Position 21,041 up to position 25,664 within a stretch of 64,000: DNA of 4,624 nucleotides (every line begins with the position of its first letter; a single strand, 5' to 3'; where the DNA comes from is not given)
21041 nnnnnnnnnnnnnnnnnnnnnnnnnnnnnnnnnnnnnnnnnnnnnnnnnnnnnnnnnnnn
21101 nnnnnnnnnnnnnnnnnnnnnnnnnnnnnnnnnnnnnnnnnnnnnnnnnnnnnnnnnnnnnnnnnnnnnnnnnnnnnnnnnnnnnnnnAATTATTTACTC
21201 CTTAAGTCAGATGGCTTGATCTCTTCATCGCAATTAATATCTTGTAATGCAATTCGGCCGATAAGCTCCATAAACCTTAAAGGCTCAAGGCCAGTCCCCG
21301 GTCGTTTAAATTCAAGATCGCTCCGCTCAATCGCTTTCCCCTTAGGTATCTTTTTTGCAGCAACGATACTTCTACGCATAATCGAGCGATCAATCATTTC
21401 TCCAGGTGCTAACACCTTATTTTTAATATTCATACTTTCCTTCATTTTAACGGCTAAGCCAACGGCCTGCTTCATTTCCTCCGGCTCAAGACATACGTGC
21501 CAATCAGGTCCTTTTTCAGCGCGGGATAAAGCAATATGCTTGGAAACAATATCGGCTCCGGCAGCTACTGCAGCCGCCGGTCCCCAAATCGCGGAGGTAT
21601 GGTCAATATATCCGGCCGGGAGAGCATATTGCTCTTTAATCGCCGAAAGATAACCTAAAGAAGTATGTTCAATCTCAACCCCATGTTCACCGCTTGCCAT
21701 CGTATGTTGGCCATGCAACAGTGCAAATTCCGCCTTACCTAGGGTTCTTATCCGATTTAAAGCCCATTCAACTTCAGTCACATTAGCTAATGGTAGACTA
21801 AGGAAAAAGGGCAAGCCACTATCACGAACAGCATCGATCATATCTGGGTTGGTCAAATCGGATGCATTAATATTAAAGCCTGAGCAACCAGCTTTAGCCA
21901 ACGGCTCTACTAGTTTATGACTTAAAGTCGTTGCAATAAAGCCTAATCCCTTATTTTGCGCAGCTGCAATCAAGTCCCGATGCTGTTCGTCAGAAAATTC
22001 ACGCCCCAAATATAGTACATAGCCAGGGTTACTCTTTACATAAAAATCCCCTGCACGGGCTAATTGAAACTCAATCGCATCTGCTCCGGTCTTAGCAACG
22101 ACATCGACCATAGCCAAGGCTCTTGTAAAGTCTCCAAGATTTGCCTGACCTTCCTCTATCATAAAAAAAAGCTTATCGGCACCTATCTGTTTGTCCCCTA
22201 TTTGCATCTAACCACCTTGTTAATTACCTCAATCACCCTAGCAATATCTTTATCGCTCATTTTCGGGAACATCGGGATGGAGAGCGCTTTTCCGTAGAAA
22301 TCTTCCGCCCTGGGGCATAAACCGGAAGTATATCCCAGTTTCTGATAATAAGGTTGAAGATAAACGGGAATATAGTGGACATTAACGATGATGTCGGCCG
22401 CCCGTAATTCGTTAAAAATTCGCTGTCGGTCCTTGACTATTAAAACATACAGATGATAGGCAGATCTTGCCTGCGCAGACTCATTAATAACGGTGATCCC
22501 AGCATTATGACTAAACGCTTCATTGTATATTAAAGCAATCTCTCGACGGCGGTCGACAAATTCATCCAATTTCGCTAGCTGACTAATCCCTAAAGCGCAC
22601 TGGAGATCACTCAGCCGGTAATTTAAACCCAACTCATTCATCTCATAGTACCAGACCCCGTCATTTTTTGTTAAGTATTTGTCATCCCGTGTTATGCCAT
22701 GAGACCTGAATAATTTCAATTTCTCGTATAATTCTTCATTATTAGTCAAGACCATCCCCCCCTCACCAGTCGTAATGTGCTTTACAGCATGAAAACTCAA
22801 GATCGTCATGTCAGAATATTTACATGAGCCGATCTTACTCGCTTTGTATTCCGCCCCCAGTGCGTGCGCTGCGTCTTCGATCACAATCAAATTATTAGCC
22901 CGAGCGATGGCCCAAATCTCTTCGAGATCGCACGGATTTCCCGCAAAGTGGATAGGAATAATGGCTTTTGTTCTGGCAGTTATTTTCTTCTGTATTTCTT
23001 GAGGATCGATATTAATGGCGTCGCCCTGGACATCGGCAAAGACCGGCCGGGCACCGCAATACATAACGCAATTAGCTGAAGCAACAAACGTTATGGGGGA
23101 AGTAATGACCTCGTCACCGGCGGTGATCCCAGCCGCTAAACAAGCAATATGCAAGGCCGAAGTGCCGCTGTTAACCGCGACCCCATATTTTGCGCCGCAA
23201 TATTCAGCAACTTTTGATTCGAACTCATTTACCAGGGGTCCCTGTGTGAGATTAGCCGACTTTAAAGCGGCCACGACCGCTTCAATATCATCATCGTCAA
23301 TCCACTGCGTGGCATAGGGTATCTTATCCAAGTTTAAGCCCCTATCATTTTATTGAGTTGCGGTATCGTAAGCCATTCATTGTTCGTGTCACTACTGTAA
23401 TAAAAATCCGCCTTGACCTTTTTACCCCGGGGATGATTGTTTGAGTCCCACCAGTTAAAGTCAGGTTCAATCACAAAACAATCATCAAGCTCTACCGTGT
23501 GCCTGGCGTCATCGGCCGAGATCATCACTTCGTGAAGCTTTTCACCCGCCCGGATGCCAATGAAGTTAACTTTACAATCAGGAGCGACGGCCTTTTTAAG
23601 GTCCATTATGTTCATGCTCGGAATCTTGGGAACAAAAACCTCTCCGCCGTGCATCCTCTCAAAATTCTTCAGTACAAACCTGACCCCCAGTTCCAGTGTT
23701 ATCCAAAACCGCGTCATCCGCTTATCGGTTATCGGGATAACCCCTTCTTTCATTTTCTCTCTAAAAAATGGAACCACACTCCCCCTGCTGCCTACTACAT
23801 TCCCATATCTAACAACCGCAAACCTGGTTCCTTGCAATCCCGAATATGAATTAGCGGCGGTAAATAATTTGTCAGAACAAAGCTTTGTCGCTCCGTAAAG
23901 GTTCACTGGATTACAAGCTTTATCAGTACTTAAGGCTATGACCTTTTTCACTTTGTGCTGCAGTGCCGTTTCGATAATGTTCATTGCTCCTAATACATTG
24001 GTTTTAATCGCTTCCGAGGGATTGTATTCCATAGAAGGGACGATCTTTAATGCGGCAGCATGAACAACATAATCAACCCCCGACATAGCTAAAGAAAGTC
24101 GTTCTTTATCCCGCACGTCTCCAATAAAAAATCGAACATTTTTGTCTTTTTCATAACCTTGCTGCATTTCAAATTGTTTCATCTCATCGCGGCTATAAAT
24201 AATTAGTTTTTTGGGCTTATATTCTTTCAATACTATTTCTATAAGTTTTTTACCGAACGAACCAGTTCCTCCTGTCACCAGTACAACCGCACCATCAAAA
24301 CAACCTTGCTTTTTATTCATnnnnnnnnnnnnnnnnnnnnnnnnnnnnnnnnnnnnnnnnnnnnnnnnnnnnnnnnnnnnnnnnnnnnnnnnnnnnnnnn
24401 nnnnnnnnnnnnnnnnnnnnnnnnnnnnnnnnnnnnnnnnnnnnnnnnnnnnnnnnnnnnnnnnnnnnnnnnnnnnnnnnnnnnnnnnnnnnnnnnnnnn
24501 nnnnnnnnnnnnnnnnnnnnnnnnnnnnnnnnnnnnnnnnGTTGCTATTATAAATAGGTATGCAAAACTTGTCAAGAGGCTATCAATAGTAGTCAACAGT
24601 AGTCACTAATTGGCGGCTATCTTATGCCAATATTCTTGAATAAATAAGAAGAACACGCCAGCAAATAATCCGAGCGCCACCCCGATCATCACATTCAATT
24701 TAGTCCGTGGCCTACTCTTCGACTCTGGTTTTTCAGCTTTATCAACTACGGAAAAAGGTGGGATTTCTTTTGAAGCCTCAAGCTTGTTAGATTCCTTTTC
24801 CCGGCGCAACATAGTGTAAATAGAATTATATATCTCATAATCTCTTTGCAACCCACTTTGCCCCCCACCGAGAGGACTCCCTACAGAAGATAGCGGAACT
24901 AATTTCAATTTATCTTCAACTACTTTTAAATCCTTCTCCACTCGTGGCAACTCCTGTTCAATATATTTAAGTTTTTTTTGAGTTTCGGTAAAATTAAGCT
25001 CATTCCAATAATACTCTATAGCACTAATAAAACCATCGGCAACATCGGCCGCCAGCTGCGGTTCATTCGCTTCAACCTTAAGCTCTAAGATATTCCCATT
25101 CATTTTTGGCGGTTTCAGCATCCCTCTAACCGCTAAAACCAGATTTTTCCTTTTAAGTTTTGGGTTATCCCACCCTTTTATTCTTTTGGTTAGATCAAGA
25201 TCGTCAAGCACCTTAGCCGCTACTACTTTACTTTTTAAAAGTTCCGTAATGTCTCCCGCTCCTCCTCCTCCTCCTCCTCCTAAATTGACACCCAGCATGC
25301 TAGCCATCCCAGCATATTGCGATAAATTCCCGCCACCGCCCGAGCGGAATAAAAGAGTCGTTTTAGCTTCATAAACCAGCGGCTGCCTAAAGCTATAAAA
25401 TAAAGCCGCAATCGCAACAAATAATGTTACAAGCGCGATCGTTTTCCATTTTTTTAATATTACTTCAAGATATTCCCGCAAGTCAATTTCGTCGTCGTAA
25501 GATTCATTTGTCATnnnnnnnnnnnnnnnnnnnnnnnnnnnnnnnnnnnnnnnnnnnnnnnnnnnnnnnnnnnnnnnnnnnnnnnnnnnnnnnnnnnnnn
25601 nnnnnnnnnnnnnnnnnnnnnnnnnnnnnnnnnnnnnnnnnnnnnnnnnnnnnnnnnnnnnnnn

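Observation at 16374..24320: Nonulosonic-acid pathway with two NeuB-family synthase paralogs and an unusual enzyme set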

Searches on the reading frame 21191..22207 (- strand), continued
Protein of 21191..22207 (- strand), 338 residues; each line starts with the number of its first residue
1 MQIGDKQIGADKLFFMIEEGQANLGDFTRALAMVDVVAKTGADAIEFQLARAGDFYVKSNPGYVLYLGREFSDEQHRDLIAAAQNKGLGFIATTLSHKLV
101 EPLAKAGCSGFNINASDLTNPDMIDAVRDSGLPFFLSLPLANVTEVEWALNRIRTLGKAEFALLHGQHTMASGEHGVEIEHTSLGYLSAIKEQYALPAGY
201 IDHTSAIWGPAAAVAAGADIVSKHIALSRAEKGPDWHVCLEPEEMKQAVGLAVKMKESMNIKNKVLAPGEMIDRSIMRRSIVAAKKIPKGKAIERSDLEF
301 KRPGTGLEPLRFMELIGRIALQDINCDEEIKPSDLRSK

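Call 88: fold_search(model_id=the predicted structure, library=pdb)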
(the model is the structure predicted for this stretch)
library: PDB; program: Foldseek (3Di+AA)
matches with E <= 10: 1944; with E <= 0.001: 672
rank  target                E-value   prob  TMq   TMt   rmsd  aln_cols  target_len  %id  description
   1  8h2c_C                4.2e-26  1.00  0.83  0.82   3.3       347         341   23  Crystal structure of the pseudaminic acid synthase PseI from Campylobacter jejuni (released 2022-11-09)
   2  1xuu                  6.0e-25  1.00  0.84  0.81   3.4       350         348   24  Crystal structure of sialic acid synthase (NeuB) in complex with Mn2+ and Malate from Neisseria meningitidis (released 2004-11-02)
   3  8h2c_D                7.1e-25  1.00  0.81  0.81   3.5       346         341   23  Crystal structure of the pseudaminic acid synthase PseI from Campylobacter jejuni (released 2022-11-09)
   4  8h2c_A                9.0e-25  1.00  0.84  0.83   3.2       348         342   23  Crystal structure of the pseudaminic acid synthase PseI from Campylobacter jejuni (released 2022-11-09)
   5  4ipi                  1.3e-24  1.00  0.84  0.81   3.4       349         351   24  Crystal Structure of R314A N-acetyl Neuraminic Acid Synthase from Neiserria meningitidis with Malate bound (released 2013-04-10)
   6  4ipj                  1.3e-24  1.00  0.83  0.80   3.5       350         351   24  Crystal Structure of R314K N-acetyl Neuraminic Acid Synthase from Neiserria meningitidis with Malate bound (released 2013-04-10)
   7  2wqp                  1.4e-24  1.00  0.84  0.82   3.4       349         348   24  Crystal structure of sialic acid synthase NeuB-inhibitor complex (released 2009-09-15)
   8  8h2c_B                1.0e-23  1.00  0.82  0.83   3.2       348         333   23  Crystal structure of the pseudaminic acid synthase PseI from Campylobacter jejuni (released 2022-11-09)
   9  3g8r_B                2.5e-21  1.00  0.75  0.75   4.3       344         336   18  Crystal structure of putative spore coat polysaccharide biosynthesis protein E from Chromobacterium violaceum ATCC 124 (released 2009-04-07)
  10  3g8r_A                6.7e-21  1.00  0.74  0.75   4.3       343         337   18  Crystal structure of putative spore coat polysaccharide biosynthesis protein E from Chromobacterium violaceum ATCC 124 (released 2009-04-07)
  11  1vli                  8.9e-21  1.00  0.68  0.65  25.6       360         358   25  Crystal structure of Spore coat polysaccharide biosynthesis protein spsE (BSU37870) from Bacillus subtilis at 2.38 A res (released 2004-09-21)
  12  6ncs_A                3.8e-20  1.00  0.72  0.85   2.8       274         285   27  Crystal structure of N-acetylneuraminic acid (Sialic acid) synthetase from Leptospira borgpetersenii serovar Hardjo-bo (released 2018-12-26)
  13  3pg8_B                5.3e-12  1.00  0.62  0.78   3.2       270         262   15  Truncated form of 3-deoxy-D-arabino-heptulosonate 7-phosphate synthase from Thermotoga maritima (released 2011-01-26)
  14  4grs_C                8.9e-12  1.00  0.60  0.61   4.2       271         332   17  Crystal structure of a chimeric DAH7PS (released 2013-02-06)
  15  1zco_A                1.1e-11  1.00  0.60  0.76   4.1       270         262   17  Crystal structure of pyrococcus furiosus 3-deoxy-D-arabino-heptulosonate 7-phosphate synthase (released 2005-10-18)
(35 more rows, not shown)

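Call 92: find_homologous_proteins(query=L003:12690-13997:+, max_evalue=1e-50)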
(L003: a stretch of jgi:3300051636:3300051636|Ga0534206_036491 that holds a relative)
Query L003:12690-13997:+ (436 aa): 8000 proteins with E <= 1e-50 among 8000 candidates; the best 120 are listed.
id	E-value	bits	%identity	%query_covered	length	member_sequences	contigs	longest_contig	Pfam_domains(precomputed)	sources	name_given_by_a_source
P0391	2.1e-297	1004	100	100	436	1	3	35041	PF00202.28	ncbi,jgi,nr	ncbi:MAG: aminotransferase class III-fold pyridoxal phosphate-dependent enzyme [Salinivirgaceae bact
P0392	3.1e-226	769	76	100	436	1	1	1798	PF00202.28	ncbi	-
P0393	2.0e-192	658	64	100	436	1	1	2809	PF00202.28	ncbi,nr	ncbi:aminotransferase class III-fold pyridoxal phosphate-dependent enzyme [bacterium]|nr:aminotransf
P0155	4.8e-192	657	65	100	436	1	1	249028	PF00202.28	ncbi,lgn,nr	ncbi:MAG: aminotransferase class III-fold pyridoxal phosphate-dependent enzyme [Candidatus Saganbact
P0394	1.0e-191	656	64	100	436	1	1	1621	PF00202.28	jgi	jgi:glutamate-1-semialdehyde aminotransferase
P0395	2.0e-191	655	63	100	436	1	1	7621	PF00202.28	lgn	-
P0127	2.6e-191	654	63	100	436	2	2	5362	PF00202.28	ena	-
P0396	5.1e-191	653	63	100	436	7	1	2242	PF00202.28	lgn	-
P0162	5.2e-191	653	64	100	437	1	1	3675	PF00202.28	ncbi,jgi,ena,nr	ncbi:MAG: aminotransferase class III [Candidatus Aenigmatarchaeota archaeon]|nr:MAG: aminotransferas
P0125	5.3e-191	653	64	100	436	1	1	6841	PF00202.28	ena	-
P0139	6.0e-191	653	63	100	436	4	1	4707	PF00202.28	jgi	jgi:glutamate-1-semialdehyde aminotransferase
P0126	1.3e-190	652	63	100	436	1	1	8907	PF00202.28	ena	-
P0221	1.8e-190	651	64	100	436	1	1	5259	PF00202.28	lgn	-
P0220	2.6e-190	651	64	100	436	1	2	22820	PF00202.28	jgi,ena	-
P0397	2.9e-190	651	64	100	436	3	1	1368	PF00202.28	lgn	-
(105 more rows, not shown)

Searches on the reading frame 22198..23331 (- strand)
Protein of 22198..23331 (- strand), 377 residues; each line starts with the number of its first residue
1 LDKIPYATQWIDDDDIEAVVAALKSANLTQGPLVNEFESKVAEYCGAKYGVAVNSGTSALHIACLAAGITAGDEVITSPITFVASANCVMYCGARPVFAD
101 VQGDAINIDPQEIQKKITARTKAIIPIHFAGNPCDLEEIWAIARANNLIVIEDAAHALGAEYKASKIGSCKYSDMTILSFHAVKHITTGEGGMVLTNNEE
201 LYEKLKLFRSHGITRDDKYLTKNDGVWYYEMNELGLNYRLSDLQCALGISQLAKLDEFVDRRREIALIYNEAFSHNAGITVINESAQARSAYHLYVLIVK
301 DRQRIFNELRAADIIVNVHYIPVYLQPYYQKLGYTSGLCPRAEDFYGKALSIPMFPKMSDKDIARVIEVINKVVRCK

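Call 3: search_protein_families(library=pfam, proteins=[window:22198-23331:-])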
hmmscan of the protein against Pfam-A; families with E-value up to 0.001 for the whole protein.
window:22198-23331:- (377 aa): 5 families
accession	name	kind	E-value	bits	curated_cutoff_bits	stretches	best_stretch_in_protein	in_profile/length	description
PF01041.23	DegT_DnrJ_EryC1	-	4.6e-123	411.4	19.8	1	11-370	3-359/360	DegT/DnrJ/EryC1/StrS aminotransferase family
PF00155.27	Aminotran_1_2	-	1.2e-09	38.3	19.7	1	27-161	36-193/361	Aminotransferase class I and II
PF01053.26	Cys_Met_Meta_PP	-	1.4e-09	37.4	27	1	30-211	50-229/381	Cys/Met metabolism PLP-dependent enzyme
PF01212.27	Beta_elim_lyase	-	4.8e-08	33.1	27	1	30-264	30-221/288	Beta-eliminating lyase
PF00266.25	Aminotran_5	-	1.6e-05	24.5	21.5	1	33-163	44-186/371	Aminotransferase class-V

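Call 4: search_protein_families(library=ncbifam, proteins=[window:22198-23331:-])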
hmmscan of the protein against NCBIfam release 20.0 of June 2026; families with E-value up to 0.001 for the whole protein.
window:22198-23331:- (377 aa): 36 families (the best 25 are shown)
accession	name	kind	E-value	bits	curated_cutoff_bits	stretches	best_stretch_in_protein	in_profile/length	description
TIGR03588.1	PseC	equivalog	6.6e-159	528.9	423.5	1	4-373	2-379/380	UDP-4-amino-4,6-dideoxy-N-acetyl-beta-L-altrosamine transaminase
NF008658.2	PRK11658.1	equivalog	4.6e-87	292.1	631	1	4-374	5-377/379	UDP-4-amino-4-deoxy-L-arabinose aminotransferase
TIGR04181.1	NHT_00031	hypoth_equivalog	3.4e-80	269.6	420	1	13-353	10-357/359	LegC family aminotransferase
NF008687.0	PRK11706.1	equivalog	2.4e-74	250.3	375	1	4-374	2-374/375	dTDP-4-amino-4,6-dideoxygalactose transaminase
TIGR02379.1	ECA_wecE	subfamily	7e-61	206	434.85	1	4-374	2-375/376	dTDP-4-amino-4,6-dideoxy-D-glucose transaminase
NF011936.0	PRK15407.1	equivalog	4.1e-58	197.1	423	2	2-212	35-251/440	lipopolysaccharide biosynthesis protein RfbH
TIGR04427.1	PLP_DesI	equivalog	1.3e-57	195.7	650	1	22-374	41-383/390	dTDP-4-dehydro-6-deoxyglucose aminotransferase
NF005816.0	PRK07682.1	equivalog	4.4e-10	38.8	620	1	53-157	95-206/390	aminotransferase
NF041364.1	GntC_guanitoxin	equivalog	3.1e-08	32.9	415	1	51-155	63-175/356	guanitoxin biosynthesis PLP-dependent (S)-gamma-hydroxy-L-arginine cyclodehydratase GntC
TIGR01326.1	OAH_OAS_sulfhy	subfamily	6.1e-07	28.5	495.1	1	31-158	56-183/418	O-acetylhomoserine aminocarboxypropyltransferase/cysteine synthase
TIGR01325.1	O_suc_HS_sulf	equivalog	8.2e-07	27.9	510.05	1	30-214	52-233/380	O-succinylhomoserine sulfhydrylase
NF005817.0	PRK07683.1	equivalog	8.3e-07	28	575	1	52-154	93-201/387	aminotransferase A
NF009079.0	PRK12414.1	subfamily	1.2e-06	27.7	481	1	39-153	77-201/384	methionine aminotransferase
NF004975.0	PRK06348.1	equivalog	1.8e-06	27.2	549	1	56-155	95-203/384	pyridoxal phosphate-dependent aminotransferase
NF006569.0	PRK09082.1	subfamily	2.2e-06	27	420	1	46-154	89-203/386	methionine aminotransferase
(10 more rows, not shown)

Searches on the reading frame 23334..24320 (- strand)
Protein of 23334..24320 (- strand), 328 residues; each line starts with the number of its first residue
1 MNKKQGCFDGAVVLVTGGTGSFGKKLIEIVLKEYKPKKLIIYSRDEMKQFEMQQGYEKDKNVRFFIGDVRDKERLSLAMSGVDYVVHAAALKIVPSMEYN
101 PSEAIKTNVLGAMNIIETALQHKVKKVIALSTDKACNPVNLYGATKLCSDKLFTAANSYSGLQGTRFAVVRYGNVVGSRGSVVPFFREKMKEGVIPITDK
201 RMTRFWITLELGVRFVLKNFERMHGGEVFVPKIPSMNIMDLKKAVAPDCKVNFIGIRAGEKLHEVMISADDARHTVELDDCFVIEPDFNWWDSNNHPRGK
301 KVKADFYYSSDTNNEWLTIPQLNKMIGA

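Call 3: search_protein_families(library=pfam, proteins=[window:23334-24320:-])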
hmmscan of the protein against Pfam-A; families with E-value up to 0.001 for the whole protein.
window:23334-24320:- (328 aa): 10 families
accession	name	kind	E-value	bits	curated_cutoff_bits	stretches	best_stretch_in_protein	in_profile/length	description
PF02719.21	Polysacc_synt_2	-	5.2e-102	341.4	20.2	1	13-285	1-292/293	Polysaccharide biosynthesis protein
PF01370.27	Epimerase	-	1.7e-23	83.8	20.9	1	13-207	1-212/240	NAD dependent epimerase/dehydratase family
PF16363.11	GDP_Man_Dehyd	-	1.8e-15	57.6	27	1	14-134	1-131/332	GDP-mannose 4,6 dehydratase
PF01073.25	3Beta_HSD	-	2e-15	57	22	1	14-138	1-122/280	3-beta hydroxysteroid dehydrogenase/isomerase family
PF07993.18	NAD_binding_4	-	2.2e-10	40.6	20.1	1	15-138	1-142/258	Male sterility protein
PF13460.12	NAD_binding_10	-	1.9e-09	38.1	27.2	1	17-137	1-103/184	NAD(P)H-binding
PF04321.23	RmlD_sub_bind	-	4.8e-09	36.1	27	1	13-180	3-156/287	RmlD substrate binding domain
PF05368.20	NmrA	-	6.2e-07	29.7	27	1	12-128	4-103/298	NmrA-like family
PF08659.16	KR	-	1.8e-05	25.2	22.6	1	11-91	1-91/180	KR domain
PF00106.31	adh_short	-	1.9e-05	24.7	26.6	1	12-157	2-164/195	short chain dehydrogenase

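Call 4: search_protein_families(library=ncbifam, proteins=[window:23334-24320:-])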
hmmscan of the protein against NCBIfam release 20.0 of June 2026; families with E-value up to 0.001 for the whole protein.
window:23334-24320:- (328 aa): 22 families
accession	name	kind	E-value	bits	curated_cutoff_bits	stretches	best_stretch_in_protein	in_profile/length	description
TIGR03589.1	PseB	equivalog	9.2e-157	521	407.75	1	8-325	2-323/324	UDP-N-acetylglucosamine 4,6-dehydratase (inverting)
TIGR04130.1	FnlA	equivalog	1e-69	235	730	1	8-289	2-287/337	UDP-N-acetylglucosamine 4,6-dehydratase/5-epimerase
TIGR04180.1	EDH_00030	hypoth_equivalog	6.6e-20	71.4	475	1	13-134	1-123/297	NAD-dependent 4,6-dehydratase LegB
TIGR01179.1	galE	equivalog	3.1e-15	55.8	262.3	1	13-179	2-180/332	UDP-glucose 4-epimerase GalE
TIGR02622.1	CDP_4_6_dhtase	equivalog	3.2e-13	49.6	278.45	1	8-136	2-133/352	CDP-glucose 4,6-dehydratase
TIGR03466.1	HpnA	hypoth_equivalog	1.8e-12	46.8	367.65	1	12-132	2-113/327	hopanoid-associated sugar epimerase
TIGR01181.1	dTDP_gluc_dehyt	equivalog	3e-12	46.3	365.1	1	13-139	2-132/321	dTDP-glucose 4,6-dehydratase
NF041293.1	G6PDh_Azf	equivalog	1.3e-10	41.1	400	1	12-138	4-121/252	NAD-dependent glucose-6-phosphate dehydrogenase Azf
TIGR01214.1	rmlD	equivalog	3.3e-09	36.3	224.05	1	13-180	2-155/285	dTDP-4-dehydrorhamnose reductase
NF042422.1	oxyalk_red_OleD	equivalog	1.1e-08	34.8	580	1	13-133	3-111/329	2-alkyl-3-oxoalkanoate reductase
TIGR02197.1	heptose_epim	equivalog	1.5e-08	34.2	274.6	1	13-179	1-174/316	ADP-glyceromanno-heptose 6-epimerase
NF052578.1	StrlDmthSdmBMthl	equivalog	2.1e-08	34.3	600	1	13-135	3-116/328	sterol demethylase protein SdmB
TIGR01746.1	Thioester-redct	subfamily_domain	6e-08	32.3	213.35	1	13-151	2-154/371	thioester reductase domain-containing protein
NF043036.1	ErythonDh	equivalog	9.5e-08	31.6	325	1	13-128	3-120/321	D-erythronate dehydrogenase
NF042423.1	oxyalk_red_Shew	equivalog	1.5e-07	30.8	580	1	13-133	11-119/331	2-alkyl-3-oxoalkanoate reductase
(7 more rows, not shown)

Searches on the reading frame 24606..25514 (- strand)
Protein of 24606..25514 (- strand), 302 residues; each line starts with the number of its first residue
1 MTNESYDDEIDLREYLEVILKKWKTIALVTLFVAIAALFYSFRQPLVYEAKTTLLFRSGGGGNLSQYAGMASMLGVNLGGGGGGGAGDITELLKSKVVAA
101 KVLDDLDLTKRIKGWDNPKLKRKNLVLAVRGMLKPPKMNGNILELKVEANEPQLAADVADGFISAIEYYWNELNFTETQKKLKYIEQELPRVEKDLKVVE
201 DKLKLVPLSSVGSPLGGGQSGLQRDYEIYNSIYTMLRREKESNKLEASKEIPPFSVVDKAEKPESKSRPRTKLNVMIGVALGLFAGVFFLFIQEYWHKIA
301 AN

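Call 6: search_protein_families(library=pfam, proteins=[window:24606-25514:-])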
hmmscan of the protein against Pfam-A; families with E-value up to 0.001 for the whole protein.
window:24606-25514:- (302 aa): 2 families
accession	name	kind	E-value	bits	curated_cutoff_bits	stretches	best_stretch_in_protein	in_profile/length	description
PF02706.20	Wzz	-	1.8e-14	54.2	25.5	1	8-106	1-91/91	Chain length determinant protein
PF13807.11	GNVR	-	6.5e-12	45.6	27.7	1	222-294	9-81/82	G-rich domain on putative tyrosine kinase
